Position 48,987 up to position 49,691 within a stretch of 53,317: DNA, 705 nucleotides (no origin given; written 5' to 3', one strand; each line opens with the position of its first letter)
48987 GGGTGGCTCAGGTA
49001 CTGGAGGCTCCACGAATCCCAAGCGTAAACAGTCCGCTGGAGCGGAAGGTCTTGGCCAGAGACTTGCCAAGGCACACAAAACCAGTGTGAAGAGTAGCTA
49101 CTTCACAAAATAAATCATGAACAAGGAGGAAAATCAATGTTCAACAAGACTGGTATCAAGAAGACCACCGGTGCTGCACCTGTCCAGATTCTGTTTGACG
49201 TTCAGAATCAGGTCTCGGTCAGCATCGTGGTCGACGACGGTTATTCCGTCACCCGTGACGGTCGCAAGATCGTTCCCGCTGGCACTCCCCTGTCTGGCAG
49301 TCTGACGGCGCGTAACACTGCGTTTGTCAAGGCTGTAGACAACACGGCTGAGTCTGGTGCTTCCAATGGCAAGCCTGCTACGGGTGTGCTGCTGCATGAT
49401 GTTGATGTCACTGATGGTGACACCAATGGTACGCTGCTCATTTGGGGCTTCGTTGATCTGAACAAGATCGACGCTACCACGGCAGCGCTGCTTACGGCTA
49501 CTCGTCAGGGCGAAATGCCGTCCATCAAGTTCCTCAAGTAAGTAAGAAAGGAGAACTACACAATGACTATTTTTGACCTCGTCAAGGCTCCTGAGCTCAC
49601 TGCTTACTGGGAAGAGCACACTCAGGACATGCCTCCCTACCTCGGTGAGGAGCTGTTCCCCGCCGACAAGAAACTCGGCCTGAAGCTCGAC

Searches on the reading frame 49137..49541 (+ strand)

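Call 3: search_protein_families(library=pfam, proteins=[window:49137-49541:+], max_evalue=0.01)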
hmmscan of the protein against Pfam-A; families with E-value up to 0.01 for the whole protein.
window:49137-49541:+ (134 aa): 1 family
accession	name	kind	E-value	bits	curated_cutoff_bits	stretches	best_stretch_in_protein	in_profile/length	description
PF02924.19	HDPD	-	0.00094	19.8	29.1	1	49-100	32-81/116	Bacteriophage lambda head decoration protein D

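Call 4: search_protein_families(library=phrogs, proteins=[window:49137-49541:+], max_evalue=0.001)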
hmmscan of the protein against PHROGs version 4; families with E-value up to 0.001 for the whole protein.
window:49137-49541:+ (134 aa): 1 family
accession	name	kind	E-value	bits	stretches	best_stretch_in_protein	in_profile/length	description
phrog_909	-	head and packaging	4.9e-20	72.8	1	8-134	4-111/113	major head protein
